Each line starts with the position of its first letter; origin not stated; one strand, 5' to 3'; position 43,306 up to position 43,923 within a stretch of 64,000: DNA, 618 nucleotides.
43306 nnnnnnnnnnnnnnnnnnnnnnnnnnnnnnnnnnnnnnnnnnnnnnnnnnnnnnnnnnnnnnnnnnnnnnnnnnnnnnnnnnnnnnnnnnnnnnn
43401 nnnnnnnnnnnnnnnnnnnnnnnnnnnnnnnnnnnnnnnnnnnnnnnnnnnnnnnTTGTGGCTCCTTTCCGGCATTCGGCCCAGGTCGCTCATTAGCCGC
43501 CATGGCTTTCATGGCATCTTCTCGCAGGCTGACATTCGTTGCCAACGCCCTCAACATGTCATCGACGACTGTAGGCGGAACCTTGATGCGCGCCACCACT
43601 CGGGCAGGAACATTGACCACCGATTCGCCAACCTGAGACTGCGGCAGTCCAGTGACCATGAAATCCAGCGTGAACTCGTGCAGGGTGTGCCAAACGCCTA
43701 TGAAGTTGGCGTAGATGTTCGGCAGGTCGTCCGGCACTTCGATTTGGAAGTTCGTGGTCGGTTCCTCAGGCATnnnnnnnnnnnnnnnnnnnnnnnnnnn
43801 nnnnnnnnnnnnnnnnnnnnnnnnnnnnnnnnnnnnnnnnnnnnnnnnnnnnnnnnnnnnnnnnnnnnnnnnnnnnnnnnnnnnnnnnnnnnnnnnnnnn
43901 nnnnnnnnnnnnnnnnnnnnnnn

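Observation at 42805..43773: Three-gene, translationally coupled cassette DUF3467 / unknown 90-aa ORF / MazF: a possible tripartite (chaperone-assisted?) toxin-antitoxin module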

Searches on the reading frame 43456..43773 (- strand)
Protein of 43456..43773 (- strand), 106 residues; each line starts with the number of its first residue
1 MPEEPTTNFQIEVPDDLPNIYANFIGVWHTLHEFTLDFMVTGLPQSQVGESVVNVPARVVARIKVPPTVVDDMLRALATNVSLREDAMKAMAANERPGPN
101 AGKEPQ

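Call 3: search_protein_families(library=pfam, proteins=[window:43456-43773:-], max_evalue=1)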
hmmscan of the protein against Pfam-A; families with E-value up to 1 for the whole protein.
seq(106 aa): 1 family
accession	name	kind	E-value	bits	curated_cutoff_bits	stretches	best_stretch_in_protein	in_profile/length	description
PF11950.13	DUF3467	-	2.3e-07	31.2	25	1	7-87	13-86/92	Protein of unknown function (DUF3467)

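Call 4: search_protein_families(library=ncbifam, proteins=[window:43456-43773:-], max_evalue=1)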
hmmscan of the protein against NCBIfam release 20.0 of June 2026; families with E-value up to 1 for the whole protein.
seq(106 aa): 0 families

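Call 8: find_homologous_proteins(query=window:43456-43773:-, max_evalue=0.001)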
Query seq(106 aa) (106 aa): 5 proteins with E <= 0.001 among 6 candidates.
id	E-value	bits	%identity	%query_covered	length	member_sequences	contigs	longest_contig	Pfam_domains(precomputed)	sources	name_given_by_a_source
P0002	8.7e-64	230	100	100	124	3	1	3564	PF11950.14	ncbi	-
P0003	1.8e-43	165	75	100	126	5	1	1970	PF11950.14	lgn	-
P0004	8.2e-32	127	62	90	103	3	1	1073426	PF11950.14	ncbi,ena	-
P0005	1.5e-16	78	54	75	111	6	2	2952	PF11950.14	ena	-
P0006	6.0e-14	70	46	76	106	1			PF11950.14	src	-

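Call 9: find_encoding_contigs(protein=P0004, flank=4000, max_places=3)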
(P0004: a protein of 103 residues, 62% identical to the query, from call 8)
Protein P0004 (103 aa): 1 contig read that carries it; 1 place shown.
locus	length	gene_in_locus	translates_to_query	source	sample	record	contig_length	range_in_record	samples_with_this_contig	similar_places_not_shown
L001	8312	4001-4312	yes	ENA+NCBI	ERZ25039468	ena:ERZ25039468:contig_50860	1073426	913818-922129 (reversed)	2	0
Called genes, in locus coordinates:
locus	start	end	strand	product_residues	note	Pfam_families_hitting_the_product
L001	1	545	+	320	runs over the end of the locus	PF13011:LZ_Tnp_IS481, PF13384:HTH_23, PF13518:HTH_28, PF13551:HTH_29 (weak), PF13565:HTH_32, PF00665:rve, PF13683:rve_3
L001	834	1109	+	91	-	PF11746:DUF3303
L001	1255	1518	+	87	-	PF06305:LapA_dom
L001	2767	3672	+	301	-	PF05721:PhyH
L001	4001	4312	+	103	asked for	PF11950:DUF3467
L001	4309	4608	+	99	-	-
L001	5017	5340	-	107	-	-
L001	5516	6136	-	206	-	-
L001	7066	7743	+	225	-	PF00872:Transposase_mut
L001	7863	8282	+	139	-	PF23636:DUF7144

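Call 10: find_encoding_contigs(protein=P0003, flank=4000, max_places=3)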
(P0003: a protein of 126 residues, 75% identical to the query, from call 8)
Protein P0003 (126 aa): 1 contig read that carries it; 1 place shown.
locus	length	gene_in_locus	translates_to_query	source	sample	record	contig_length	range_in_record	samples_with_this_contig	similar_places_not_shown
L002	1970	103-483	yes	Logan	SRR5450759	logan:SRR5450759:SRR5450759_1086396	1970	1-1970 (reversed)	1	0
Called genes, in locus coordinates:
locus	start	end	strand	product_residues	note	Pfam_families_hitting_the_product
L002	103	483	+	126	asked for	PF11950:DUF3467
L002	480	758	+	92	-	-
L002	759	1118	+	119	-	PF02452:PemK_toxin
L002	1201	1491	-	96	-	-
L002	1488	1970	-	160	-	?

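Call 11: find_encoding_contigs(protein=P0005, flank=4000, max_places=3)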
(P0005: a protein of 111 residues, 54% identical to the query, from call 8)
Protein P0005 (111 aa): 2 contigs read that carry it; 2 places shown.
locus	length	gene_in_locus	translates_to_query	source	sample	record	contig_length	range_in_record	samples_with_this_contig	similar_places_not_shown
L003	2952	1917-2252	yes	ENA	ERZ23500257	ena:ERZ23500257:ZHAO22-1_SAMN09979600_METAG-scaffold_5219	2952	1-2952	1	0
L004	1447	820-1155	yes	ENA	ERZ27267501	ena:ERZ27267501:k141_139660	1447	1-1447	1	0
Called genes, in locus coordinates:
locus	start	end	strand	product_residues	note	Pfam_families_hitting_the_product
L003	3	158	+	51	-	?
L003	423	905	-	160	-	-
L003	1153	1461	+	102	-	PF19760:DUF6247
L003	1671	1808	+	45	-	-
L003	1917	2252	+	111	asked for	PF11950:DUF3467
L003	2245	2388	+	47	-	-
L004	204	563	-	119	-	-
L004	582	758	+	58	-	-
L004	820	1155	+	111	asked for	PF11950:DUF3467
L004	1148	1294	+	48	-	-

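Call 19: search_solved_structures(query=A1, max_evalue=10, show_alignments=2)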
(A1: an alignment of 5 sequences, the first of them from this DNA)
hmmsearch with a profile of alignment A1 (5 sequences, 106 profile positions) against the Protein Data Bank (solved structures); distinct sequences matched with E-value up to 10: 0.

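Call 21: find_related_loci(query=A1, collection=genome_contigs, flank=3000)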
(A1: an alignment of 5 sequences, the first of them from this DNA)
Query A1 (106 aa) in genome_contigs; peptide patterns used: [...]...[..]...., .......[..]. (x = any residue, [..] = any of these).
111 stretches matched a pattern; 67 encode a relative of the query (tblastn E <= 1e-3); 67 distinct loci.
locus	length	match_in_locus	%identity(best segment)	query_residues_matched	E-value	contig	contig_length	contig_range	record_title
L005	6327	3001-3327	70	1-106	1e-46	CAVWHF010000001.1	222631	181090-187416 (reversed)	MAG: uncultured Acidimicrobiaceae bacterium isolate MFD00964.bin.2.193 genome assembly, contig: contig_112811, whole gen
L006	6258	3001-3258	56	8-89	3e-26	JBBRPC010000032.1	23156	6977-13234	MAG: Acidimicrobiia bacterium isolate La1_metabat2.393 LA1C_B2.393_k141_1044212L_23156_cov_11.2418, whole genome shotgun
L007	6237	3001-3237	56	8-82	5e-25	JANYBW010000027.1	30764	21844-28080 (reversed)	MAG: Actinomycetes bacterium isolate 336R_metabinner_10 336R_k141_2183857, whole genome shotgun sequence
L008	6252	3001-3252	52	3-82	1e-24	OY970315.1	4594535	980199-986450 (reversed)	MAG: uncultured Actinomycetes bacterium isolate MFD02416.bin.c.12 genome assembly, chromosome: 1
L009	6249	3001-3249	53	4-82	2e-24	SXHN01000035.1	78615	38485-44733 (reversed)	MAG: Actinomycetota bacterium isolate F1-120-MAGs023 F1-120__c124678, whole genome shotgun sequence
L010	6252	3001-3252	52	3-82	4e-24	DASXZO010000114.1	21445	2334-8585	MAG TPA_asm: Acidimicrobiia bacterium isolate SMAG_U4854 k141_1399717, whole genome shotgun sequence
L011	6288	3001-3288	49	8-105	2e-23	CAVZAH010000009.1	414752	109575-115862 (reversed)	MAG: uncultured Acidimicrobiia bacterium isolate MFD01916.bin.1.57 genome assembly, contig: contig_5699, whole genome sh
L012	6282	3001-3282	48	8-100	2e-23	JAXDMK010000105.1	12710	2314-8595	MAG: Actinomycetota bacterium isolate BP_64 scaffold_2245351, whole genome shotgun sequence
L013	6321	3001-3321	46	1-105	3e-23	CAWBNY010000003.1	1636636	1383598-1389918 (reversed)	MAG: uncultured Acidimicrobiia bacterium isolate MFD01275.bin.1.25 genome assembly, contig: contig_2824, whole genome sh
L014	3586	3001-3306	46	1-105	7e-23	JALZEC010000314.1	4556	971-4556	MAG: Actinomycetota bacterium isolate NEG bin3 SC8816-18_k127_1126799, whole genome shotgun sequence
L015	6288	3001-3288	46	2-98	7e-23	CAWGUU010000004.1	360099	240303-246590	MAG: uncultured Acidimicrobiia bacterium isolate MFD04212.bin.2.100 genome assembly, contig: contig_17069, whole genome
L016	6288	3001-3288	49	8-105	8e-23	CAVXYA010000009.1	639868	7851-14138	MAG: uncultured Acidimicrobiia bacterium isolate MFD04935.bin.1.119 genome assembly, contig: contig_6253, whole genome s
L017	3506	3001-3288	51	4-95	1e-22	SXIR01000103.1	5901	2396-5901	MAG: Actinomycetota bacterium isolate F1-120-MAGs055 F1-120__c381401, whole genome shotgun sequence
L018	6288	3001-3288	48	8-105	1e-22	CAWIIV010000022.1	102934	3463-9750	MAG: uncultured Acidimicrobiia bacterium isolate MFD04212.bin.2.164 genome assembly, contig: contig_6415, whole genome s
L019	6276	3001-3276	47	8-98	3e-22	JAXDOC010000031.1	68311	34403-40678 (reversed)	MAG: Actinomycetota bacterium isolate BP_68 scaffold_1954646, whole genome shotgun sequence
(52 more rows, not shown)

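Call 37: find_homologous_proteins(query=A5, max_evalue=0.00001)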
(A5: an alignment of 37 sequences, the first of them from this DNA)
Query A5 (37 sequences) (106 aa, profile of the alignment): 3137 proteins with E <= 0.00001 among 7007 candidates; the best 120 are listed.
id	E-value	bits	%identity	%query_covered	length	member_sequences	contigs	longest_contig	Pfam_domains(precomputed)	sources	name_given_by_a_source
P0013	2.2e-37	145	48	92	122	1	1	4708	PF11950.14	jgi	jgi:Protein of unknown function (DUF3467)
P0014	4.1e-37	144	52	80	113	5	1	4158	PF11950.14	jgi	jgi:Protein of unknown function (DUF3467)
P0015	4.7e-37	143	49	83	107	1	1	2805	PF11950.14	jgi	jgi:Protein of unknown function (DUF3467)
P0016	5.7e-37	143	51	79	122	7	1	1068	PF11950.14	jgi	jgi:Protein of unknown function (DUF3467)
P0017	8.3e-37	143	51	82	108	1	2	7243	PF11950.14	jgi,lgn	jgi:hypothetical protein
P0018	9.1e-37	143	46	94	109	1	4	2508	PF11950.14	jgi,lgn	jgi:hypothetical protein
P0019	1.1e-36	142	44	94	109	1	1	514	PF11950.14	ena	-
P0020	1.5e-36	142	45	92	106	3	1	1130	PF11950.14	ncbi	-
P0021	1.5e-36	142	48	86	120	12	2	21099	PF11950.14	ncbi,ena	-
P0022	1.5e-36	142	46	86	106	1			PF11950.14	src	-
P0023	1.6e-36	142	49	93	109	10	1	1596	PF11950.14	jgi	jgi:Protein of unknown function (DUF3467)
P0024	1.8e-36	142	51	86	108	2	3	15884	PF11950.14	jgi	-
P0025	2.0e-36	141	44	94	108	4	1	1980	PF11950.14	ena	-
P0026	2.2e-36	141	44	95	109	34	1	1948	PF11950.14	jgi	jgi:hypothetical protein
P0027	3.2e-36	141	48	90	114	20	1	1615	PF11950.14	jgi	jgi:Protein of unknown function (DUF3467)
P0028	3.2e-36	141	47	92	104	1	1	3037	PF11950.14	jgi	jgi:hypothetical protein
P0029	3.3e-36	141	49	76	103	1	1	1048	PF11950.14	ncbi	-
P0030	3.4e-36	141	49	85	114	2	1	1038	PF11950.14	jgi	jgi:Protein of unknown function (DUF3467)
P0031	3.6e-36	141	46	92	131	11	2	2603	PF11950.14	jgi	jgi:Protein of unknown function (DUF3467)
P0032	4.0e-36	141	50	92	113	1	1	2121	PF11950.14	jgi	jgi:Protein of unknown function (DUF3467)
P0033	4.1e-36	140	48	91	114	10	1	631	PF11950.14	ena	-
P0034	4.5e-36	140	48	92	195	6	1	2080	PF11950.14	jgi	jgi:hypothetical protein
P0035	4.7e-36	140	50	92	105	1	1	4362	PF11950.14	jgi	jgi:hypothetical protein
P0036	6.1e-36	140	46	92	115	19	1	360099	PF11950.14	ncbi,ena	-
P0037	6.7e-36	140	44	92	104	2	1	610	PF11950.14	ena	-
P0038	7.0e-36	140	51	89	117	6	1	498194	PF11950.14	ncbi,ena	-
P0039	8.8e-36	139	48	85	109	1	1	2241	PF11950.14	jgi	jgi:hypothetical protein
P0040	8.9e-36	139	44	94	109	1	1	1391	PF11950.14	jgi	jgi:hypothetical protein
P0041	1.1e-35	139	55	78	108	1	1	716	PF11950.14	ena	-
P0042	1.2e-35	139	48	86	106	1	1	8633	PF11950.14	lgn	-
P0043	1.2e-35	139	44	99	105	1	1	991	PF11950.14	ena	-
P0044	1.6e-35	139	50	80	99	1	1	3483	PF11950.14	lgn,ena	-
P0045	1.9e-35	138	45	86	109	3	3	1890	PF11950.14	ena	-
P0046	2.1e-35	138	47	90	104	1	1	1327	PF11950.14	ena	-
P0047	2.1e-35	138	49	76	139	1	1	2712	PF11950.14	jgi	jgi:hypothetical protein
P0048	2.3e-35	138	47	78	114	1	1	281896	PF11950.14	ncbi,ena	-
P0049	2.4e-35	138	45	87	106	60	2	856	PF11950.14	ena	-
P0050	2.6e-35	138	44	94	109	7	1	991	PF11950.14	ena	-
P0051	2.7e-35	138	46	98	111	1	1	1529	PF11950.14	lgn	-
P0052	2.9e-35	138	46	86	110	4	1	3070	PF11950.14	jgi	jgi:uncharacterized protein DUF3467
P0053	2.9e-35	138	47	90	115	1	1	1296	PF11950.14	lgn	-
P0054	3.0e-35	138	48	83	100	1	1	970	PF11950.14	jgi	jgi:hypothetical protein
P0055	3.0e-35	138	48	78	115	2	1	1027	PF11950.14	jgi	jgi:Protein of unknown function (DUF3467)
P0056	3.3e-35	138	48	80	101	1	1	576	PF11950.14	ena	-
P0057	3.4e-35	138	45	90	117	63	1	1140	PF11950.14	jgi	jgi:hypothetical protein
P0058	3.6e-35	137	55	73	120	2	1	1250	PF11950.14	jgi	jgi:hypothetical protein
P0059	3.8e-35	137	49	92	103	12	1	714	PF11950.14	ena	-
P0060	3.8e-35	137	52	79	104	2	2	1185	PF11950.14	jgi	jgi:hypothetical protein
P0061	3.9e-35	137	44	92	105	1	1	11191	PF11950.14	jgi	jgi:hypothetical protein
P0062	4.0e-35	137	43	80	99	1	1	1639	PF11950.14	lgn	-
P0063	4.2e-35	137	43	86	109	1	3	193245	PF11950.14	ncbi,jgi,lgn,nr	ncbi:MAG TPA: DUF3467 domain-containing protein [Acidimicrobiia bacterium]|jgi:hypothetical protein|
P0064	4.3e-35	137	46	86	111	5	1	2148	PF11950.14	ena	-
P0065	4.3e-35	137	46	86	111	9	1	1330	PF11950.14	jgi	jgi:hypothetical protein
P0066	4.4e-35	137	47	89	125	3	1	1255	PF11950.14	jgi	jgi:hypothetical protein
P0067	4.6e-35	137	45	99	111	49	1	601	PF11950.14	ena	-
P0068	4.8e-35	137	47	92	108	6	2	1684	PF11950.14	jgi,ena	jgi:hypothetical protein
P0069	5.2e-35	137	41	97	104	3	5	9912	PF11950.14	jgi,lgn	jgi:hypothetical protein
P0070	5.5e-35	137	46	86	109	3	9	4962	PF11950.14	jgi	jgi:hypothetical protein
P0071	5.6e-35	137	45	96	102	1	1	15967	PF11950.14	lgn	-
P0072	5.6e-35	137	52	88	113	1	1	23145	PF11950.14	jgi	jgi:Protein of unknown function (DUF3467)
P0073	5.7e-35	137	46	90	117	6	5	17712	PF11950.14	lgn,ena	-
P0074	5.8e-35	137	49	87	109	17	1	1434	PF11950.14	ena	-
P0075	6.0e-35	137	46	95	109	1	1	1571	PF11950.14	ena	-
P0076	6.0e-35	137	49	90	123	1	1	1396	PF11950.14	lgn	-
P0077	6.4e-35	137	46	94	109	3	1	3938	PF11950.14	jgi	jgi:hypothetical protein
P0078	6.5e-35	137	48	80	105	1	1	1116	PF11950.14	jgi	jgi:hypothetical protein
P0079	7.1e-35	136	41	89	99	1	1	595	PF11950.14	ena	-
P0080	7.3e-35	136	56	71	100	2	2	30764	PF11950.14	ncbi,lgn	-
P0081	7.4e-35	136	46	92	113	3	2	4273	PF11950.14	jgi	jgi:hypothetical protein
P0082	7.6e-35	136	52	80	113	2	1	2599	PF11950.14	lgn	-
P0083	7.6e-35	136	44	92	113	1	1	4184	PF11950.14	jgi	jgi:Protein of unknown function (DUF3467)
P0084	8.3e-35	136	49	100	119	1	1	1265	PF11950.14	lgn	-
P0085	8.9e-35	136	47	79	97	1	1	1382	PF11950.14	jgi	-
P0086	9.0e-35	136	42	94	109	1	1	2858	PF11950.14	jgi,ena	jgi:hypothetical protein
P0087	9.4e-35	136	46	81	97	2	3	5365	PF11950.14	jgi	-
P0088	9.5e-35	136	54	78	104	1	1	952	PF11950.14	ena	-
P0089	9.5e-35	136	46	90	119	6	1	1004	PF11950.14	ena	-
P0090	9.9e-35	136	42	86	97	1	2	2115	PF11950.14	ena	-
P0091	1.0e-34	136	46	86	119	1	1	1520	PF11950.14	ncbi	-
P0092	1.1e-34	136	49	87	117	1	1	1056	PF11950.14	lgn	-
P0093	1.3e-34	136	49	87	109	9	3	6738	PF11950.14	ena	-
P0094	1.3e-34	136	45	91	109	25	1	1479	PF11950.14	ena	-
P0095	1.4e-34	136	51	76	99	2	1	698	PF11950.14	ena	-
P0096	1.4e-34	136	47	75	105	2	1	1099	PF11950.14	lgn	-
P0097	1.4e-34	136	51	75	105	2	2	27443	PF11950.14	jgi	jgi:hypothetical protein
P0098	1.5e-34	135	52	77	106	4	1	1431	PF11950.14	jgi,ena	jgi:hypothetical protein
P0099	1.6e-34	135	49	86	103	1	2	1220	PF11950.14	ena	-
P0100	1.7e-34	135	51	75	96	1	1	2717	PF11950.14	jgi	jgi:hypothetical protein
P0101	1.7e-34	135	45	94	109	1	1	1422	PF11950.14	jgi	jgi:hypothetical protein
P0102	1.8e-34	135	45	90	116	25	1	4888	PF11950.14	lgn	-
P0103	1.9e-34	135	47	92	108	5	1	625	PF11950.14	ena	-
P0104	1.9e-34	135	48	76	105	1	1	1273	PF11950.14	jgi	jgi:hypothetical protein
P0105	2.0e-34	135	53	87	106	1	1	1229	PF11950.14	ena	-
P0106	2.1e-34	135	42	93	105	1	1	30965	PF11950.14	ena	-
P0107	2.1e-34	135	49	78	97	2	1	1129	PF11950.14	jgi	-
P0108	2.1e-34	135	43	92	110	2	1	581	PF11950.14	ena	-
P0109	2.2e-34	135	56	67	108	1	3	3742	PF11950.14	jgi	jgi:uncharacterized protein DUF3467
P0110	2.2e-34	135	43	91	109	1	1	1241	PF11950.14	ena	-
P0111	2.2e-34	135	46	94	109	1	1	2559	PF11950.14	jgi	jgi:hypothetical protein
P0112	2.4e-34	135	42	88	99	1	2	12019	PF11950.14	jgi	jgi:hypothetical protein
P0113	2.4e-34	135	41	79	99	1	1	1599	PF11950.14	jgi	jgi:hypothetical protein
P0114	2.4e-34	135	45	91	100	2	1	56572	PF11950.14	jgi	jgi:hypothetical protein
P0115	2.5e-34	135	43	92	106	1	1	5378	PF11950.14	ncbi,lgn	-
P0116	2.6e-34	135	49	74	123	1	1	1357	PF11950.14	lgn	-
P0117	2.7e-34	135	48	92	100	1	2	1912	PF11950.14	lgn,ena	-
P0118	2.8e-34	135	48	75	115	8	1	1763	PF11950.14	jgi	jgi:hypothetical protein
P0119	2.8e-34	135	43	94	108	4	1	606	PF11950.14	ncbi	-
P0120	2.8e-34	135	43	94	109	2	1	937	PF11950.14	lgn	-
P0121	2.9e-34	135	50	90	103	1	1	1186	PF11950.14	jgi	jgi:hypothetical protein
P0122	3.3e-34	134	42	93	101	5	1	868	PF11950.14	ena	-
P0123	3.4e-34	134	48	97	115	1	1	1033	PF11950.14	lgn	-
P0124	3.5e-34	134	43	92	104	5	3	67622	PF11950.14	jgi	jgi:hypothetical protein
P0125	3.9e-34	134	46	92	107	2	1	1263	PF11950.14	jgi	jgi:uncharacterized protein DUF3467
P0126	4.1e-34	134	53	81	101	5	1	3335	PF11950.14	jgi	jgi:hypothetical protein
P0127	4.1e-34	134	44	92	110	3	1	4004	PF11950.14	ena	-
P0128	4.2e-34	134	44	92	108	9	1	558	PF11950.14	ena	-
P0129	4.3e-34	134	43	81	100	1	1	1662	PF11950.14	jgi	jgi:Protein of unknown function (DUF3467)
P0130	4.4e-34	134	50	77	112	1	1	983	PF11950.14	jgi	jgi:Protein of unknown function (DUF3467)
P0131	4.4e-34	134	41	89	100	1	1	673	PF11950.14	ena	-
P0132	4.6e-34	134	45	92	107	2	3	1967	PF11950.14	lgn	-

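Call 46: predict_structure(alignment_id=A6)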
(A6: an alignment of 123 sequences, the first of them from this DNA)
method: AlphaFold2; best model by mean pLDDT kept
length: 106 residues; sequences in the alignment: 123
mean_pLDDT: 82.9   pTM: 0.57
mean pLDDT of the five models: 82.9, 80.6, 78.6, 77.6, 76.5
residues with pLDDT >= 90: 50; 70-90: 39; 50-70: 13; < 50: 4
segments of 3 or more residues with pLDDT < 50: none
pLDDT, mean of each block of 10 residues (from residue 1): 75 70 92 94 86 89 94 92 89 68 50
secondary structure, 60 per line:
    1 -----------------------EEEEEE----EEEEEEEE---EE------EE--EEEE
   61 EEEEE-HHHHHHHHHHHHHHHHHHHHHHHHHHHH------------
elements in order: E24-29 E34-41 E57-65 H67-94

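Call 49: fold_search(model_id=the predicted structure, library=pdb)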
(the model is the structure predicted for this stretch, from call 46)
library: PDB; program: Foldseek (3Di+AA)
matches with E <= 10: 256; with E <= 0.001: 0
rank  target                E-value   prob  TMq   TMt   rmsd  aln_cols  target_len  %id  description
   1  4jut_G                3.3e-01  0.16  0.17  0.21  10.7        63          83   16  Crystal structure of a mutant fragment of Human HSPB6 (released 2014-02-05)
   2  4jut_C                4.2e-01  0.16  0.18  0.20  11.2        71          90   15  Crystal structure of a mutant fragment of Human HSPB6 (released 2014-02-05)
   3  4jus_B                5.7e-01  0.15  0.19  0.21   9.0        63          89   17  Crystal structure of a fragment of Human HSPB6 (released 2014-02-05)
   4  4jut_B                6.8e-01  0.12  0.17  0.20  10.0        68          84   13  Crystal structure of a mutant fragment of Human HSPB6 (released 2014-02-05)
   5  5ltw_L                7.7e-01  0.12  0.17  0.18  17.1        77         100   14  Complex of human 14-3-3 sigma CLU1 mutant with phosphorylated heat shock protein B6 (released 2017-02-01)
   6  4jus_E                7.7e-01  0.11  0.18  0.21  10.5        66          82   15  Crystal structure of a fragment of Human HSPB6 (released 2014-02-05)
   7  6ycs_A                8.2e-01  0.54  0.36  0.52   8.8        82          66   13  Human Transcription Cofactor PC4 DNA-binding domain in complex with full phosphorothioate 5-10-5 2'-O-methyl DNA gapme (released 2020-04-29)
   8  4mjh_A                8.7e-01  0.16  0.17  0.19   6.9        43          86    9  Human Hsp27 core domain in complex with C-terminal peptide (released 2014-04-09)
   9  4jus_A                8.7e-01  0.11  0.18  0.20  11.0        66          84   12  Crystal structure of a fragment of Human HSPB6 (released 2014-02-05)
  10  4jut_F                8.7e-01  0.11  0.18  0.20  10.2        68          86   13  Crystal structure of a mutant fragment of Human HSPB6 (released 2014-02-05)
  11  4jut_H                8.7e-01  0.11  0.17  0.19  10.0        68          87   13  Crystal structure of a mutant fragment of Human HSPB6 (released 2014-02-05)
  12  4mjh_C                9.8e-01  0.14  0.17  0.21   7.0        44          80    9  Human Hsp27 core domain in complex with C-terminal peptide (released 2014-04-09)
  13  4jut_E                9.8e-01  0.11  0.17  0.20   9.7        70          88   16  Crystal structure of a mutant fragment of Human HSPB6 (released 2014-02-05)
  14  8y9n_A                1.1e+00  0.16  0.16  0.03   7.3        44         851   11  Cas12h1-crRNA-dsDNA ternary complex (released 2025-02-12)
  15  6gjh_A                1.1e+00  0.13  0.16  0.19   7.0        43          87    9  Human Hsp27 (HspB1) alpha-crystallin domain in complex with a peptide mimic of its phosphorylatable N-terminal region (released 2019-05-29)
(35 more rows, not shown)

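Call 75: find_encoding_contigs(protein=P0048, flank=5000, max_places=2)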
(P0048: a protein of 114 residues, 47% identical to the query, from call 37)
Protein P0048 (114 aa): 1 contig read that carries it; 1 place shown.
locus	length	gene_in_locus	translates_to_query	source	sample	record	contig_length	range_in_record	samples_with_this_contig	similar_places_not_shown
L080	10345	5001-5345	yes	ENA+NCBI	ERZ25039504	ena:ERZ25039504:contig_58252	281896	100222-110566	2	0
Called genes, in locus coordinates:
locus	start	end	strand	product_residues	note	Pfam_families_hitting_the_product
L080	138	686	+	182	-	-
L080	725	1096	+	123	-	-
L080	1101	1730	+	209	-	PF01810:LysE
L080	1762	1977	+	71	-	-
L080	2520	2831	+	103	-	PF13365:Trypsin_2, PF00089:Trypsin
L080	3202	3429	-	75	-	-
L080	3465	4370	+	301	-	PF00171:Aldedh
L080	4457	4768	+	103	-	PF13456:RVT_3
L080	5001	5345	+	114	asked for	PF11950:DUF3467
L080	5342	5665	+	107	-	-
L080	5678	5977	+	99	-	-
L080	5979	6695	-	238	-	-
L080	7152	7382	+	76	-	-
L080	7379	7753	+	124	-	-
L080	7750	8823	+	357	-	-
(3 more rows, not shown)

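Call 78: search_protein_families(library=padloc, proteins=[window:43456-43773:-], max_evalue=1)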
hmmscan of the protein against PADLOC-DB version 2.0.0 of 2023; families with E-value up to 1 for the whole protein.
seq(106 aa): 0 families
